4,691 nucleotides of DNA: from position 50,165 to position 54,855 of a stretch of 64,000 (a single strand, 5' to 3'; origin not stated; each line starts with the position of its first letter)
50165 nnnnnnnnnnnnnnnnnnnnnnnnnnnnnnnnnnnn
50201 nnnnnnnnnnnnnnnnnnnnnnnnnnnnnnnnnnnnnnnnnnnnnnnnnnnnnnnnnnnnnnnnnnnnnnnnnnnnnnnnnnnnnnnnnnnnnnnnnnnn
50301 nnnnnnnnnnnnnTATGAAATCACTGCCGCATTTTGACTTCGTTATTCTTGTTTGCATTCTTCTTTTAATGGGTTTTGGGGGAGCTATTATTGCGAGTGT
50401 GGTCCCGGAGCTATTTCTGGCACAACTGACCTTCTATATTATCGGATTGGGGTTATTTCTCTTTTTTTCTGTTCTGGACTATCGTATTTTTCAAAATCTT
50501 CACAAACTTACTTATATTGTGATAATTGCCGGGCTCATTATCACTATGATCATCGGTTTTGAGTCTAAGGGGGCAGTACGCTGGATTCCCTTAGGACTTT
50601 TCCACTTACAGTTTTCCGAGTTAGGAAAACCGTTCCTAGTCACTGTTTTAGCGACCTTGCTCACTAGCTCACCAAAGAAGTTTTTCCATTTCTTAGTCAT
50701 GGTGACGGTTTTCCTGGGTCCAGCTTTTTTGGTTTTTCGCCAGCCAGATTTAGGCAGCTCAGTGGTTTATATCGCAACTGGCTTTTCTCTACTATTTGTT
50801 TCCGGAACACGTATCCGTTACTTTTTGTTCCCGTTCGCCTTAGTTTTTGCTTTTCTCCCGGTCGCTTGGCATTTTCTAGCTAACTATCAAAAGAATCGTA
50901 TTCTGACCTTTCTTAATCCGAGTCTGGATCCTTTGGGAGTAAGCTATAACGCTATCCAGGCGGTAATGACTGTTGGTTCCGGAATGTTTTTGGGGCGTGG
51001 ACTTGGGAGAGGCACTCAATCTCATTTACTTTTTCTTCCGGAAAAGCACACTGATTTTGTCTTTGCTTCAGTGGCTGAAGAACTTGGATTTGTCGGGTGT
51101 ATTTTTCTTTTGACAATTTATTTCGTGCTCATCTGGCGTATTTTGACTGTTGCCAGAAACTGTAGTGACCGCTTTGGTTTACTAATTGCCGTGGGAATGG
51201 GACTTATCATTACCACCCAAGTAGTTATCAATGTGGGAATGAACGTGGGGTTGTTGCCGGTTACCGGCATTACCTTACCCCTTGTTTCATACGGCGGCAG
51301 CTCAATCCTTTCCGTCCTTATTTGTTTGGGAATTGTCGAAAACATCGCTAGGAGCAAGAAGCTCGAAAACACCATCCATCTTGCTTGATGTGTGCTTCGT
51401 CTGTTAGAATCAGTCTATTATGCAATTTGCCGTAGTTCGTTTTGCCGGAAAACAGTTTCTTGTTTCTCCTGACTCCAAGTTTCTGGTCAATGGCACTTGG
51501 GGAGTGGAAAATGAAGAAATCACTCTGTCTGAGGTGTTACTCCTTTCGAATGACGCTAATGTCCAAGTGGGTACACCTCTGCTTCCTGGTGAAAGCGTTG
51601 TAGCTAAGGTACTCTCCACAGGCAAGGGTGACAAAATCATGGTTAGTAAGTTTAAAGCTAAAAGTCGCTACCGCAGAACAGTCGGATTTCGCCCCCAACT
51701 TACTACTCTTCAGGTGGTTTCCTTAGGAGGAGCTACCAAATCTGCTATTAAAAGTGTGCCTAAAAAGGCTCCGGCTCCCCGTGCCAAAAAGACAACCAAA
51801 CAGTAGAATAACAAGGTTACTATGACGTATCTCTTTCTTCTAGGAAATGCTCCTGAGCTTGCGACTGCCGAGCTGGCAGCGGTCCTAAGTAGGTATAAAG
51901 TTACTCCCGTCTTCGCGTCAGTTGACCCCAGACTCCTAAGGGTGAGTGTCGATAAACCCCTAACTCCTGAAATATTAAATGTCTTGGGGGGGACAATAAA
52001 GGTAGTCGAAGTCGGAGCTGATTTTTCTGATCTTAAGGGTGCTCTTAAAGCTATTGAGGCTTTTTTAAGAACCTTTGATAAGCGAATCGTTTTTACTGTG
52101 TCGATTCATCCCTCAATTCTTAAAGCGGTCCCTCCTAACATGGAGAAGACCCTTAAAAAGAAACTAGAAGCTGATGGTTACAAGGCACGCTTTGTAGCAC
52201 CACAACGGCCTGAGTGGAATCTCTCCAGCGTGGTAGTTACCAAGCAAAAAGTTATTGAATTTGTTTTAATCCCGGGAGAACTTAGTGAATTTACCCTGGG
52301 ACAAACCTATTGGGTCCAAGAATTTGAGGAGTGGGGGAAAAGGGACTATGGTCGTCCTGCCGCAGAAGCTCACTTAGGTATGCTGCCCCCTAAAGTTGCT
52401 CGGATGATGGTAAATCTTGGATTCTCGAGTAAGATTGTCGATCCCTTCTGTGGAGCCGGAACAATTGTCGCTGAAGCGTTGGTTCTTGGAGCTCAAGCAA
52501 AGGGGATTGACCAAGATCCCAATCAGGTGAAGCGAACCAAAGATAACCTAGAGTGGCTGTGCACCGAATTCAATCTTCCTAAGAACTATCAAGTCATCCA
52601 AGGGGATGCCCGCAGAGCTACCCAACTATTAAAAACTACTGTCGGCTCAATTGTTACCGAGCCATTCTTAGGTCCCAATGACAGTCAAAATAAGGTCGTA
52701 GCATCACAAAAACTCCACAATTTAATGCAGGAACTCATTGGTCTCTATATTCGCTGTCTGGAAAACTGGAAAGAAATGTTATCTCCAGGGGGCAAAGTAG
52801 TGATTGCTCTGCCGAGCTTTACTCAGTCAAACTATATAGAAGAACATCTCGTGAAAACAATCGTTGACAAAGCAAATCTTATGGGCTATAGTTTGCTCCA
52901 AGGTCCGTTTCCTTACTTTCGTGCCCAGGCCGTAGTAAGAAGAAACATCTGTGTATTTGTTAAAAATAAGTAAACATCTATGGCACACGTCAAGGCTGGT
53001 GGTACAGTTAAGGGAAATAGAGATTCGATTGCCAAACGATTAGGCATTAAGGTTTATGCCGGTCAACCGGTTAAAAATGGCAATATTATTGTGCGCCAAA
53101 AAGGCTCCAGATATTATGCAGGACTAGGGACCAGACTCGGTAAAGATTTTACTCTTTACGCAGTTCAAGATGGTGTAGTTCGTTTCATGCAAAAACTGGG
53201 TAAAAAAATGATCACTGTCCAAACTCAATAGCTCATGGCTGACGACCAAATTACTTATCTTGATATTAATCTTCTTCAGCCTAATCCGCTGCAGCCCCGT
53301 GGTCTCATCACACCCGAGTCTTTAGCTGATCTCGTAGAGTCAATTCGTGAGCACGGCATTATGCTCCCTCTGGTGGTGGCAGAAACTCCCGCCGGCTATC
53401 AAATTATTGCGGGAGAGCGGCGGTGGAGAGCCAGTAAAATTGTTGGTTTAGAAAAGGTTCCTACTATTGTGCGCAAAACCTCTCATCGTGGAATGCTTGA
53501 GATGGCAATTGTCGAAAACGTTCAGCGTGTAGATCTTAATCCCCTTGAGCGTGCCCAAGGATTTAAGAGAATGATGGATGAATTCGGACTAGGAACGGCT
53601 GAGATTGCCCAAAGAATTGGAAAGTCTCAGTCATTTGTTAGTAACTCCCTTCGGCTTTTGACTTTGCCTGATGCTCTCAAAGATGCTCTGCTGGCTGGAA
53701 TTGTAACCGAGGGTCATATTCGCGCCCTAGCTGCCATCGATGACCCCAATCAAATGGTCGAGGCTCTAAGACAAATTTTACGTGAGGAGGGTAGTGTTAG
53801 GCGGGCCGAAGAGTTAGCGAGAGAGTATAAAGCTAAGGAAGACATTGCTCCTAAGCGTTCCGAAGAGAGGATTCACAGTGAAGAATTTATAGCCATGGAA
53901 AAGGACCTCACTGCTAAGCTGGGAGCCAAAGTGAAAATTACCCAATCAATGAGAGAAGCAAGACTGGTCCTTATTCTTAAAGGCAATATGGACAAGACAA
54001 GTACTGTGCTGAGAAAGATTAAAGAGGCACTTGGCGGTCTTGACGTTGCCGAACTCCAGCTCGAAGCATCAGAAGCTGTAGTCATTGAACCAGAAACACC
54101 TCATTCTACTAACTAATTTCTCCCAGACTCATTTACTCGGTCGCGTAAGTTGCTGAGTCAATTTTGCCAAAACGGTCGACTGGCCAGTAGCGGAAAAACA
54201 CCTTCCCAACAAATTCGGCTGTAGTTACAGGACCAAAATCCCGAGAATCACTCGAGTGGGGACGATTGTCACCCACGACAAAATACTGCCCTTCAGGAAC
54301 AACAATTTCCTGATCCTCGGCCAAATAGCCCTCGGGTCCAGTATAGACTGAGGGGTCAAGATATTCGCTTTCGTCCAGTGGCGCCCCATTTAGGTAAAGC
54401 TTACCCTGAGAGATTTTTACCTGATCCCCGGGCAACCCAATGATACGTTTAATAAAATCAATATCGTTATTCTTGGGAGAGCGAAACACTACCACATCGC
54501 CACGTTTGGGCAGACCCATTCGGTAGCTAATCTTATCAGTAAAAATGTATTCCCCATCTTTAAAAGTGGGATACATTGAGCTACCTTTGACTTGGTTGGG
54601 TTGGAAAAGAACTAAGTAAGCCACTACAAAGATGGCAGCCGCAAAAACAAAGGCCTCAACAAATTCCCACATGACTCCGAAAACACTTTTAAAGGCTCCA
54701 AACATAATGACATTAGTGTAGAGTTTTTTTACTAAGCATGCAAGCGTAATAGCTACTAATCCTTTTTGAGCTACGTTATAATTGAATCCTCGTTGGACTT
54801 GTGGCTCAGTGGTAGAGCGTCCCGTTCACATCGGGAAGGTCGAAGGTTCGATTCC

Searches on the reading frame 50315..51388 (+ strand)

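Call 20: search_protein_families(library=pfam, proteins=[window:50315-51388:+], max_evalue=0.001)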
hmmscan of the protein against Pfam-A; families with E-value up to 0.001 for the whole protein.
window:50315-51388:+ (357 aa): 1 family
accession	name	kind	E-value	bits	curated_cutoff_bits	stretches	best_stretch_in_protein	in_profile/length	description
PF01098.24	FTSW_RODA_SPOVE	-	2.1e-88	297.2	26.4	1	33-349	37-355/356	Cell cycle protein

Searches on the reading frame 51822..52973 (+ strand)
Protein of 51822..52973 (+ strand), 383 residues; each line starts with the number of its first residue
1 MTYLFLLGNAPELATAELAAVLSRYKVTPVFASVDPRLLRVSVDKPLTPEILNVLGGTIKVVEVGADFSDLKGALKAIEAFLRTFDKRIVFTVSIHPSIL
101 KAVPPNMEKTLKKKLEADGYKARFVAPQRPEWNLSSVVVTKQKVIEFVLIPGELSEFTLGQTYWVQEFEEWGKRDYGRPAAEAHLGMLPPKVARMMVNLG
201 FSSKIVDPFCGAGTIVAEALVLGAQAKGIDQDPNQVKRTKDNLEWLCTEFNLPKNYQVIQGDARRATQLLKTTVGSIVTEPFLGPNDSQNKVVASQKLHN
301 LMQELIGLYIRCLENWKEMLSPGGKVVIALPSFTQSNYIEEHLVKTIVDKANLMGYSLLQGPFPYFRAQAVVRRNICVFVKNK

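Call 20: search_protein_families(library=pfam, proteins=[window:51822-52973:+], max_evalue=0.001)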
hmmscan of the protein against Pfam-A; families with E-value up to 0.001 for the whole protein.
window:51822-52973:+ (383 aa): 3 families
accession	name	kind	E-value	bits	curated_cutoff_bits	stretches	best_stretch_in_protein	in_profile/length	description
PF01170.24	UPF0020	-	3.5e-08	33.8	22.3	1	184-290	8-138/197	RMKL-like, methyltransferase domain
PF13847.12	Methyltransf_31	-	1.5e-07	31.7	27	1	204-352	6-127/145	Methyltransferase domain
PF01555.25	N6_N4_Mtase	-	1.2e-05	25.9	26.7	1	163-239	143-219/221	DNA methylase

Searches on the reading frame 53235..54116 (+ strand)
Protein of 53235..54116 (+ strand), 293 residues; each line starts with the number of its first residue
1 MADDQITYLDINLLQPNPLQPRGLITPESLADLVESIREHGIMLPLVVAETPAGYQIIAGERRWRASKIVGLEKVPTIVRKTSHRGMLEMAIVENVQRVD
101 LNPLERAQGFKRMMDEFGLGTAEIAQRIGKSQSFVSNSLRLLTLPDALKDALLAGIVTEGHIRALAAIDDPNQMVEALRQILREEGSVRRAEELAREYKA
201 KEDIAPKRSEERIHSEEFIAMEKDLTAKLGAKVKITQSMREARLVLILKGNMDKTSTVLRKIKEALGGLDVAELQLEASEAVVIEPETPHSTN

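Call 19: search_protein_families(library=pfam, proteins=[window:53235-54116:+], max_evalue=0.001)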
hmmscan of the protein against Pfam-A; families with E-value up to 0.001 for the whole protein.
window:53235-54116:+ (293 aa): 3 families
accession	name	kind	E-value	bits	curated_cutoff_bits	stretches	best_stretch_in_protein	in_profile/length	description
PF17762.8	HTH_ParB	-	1.8e-31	108.7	22.6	1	100-199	2-101/102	ParB HTH domain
PF02195.25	ParB_N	-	1.1e-30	105.9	26.3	1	5-97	2-95/95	ParB N-terminal domain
PF08535.16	KorB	-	4.1e-07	30.3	22.3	1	119-166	4-49/89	KorB domain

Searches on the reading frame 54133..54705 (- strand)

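Call 19: search_protein_families(library=pfam, proteins=[window:54133-54705:-], max_evalue=0.001)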
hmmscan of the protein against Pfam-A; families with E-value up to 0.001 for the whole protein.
window:54133-54705:- (190 aa): 2 families
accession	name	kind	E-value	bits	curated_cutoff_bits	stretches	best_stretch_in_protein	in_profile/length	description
PF10502.14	Peptidase_S26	-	3.8e-52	177.1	22.9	1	13-174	2-168/168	Signal peptidase, peptidase S26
PF00717.28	Peptidase_S24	-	0.00035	20.7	23.3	1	38-97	39-90/116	Peptidase S24-like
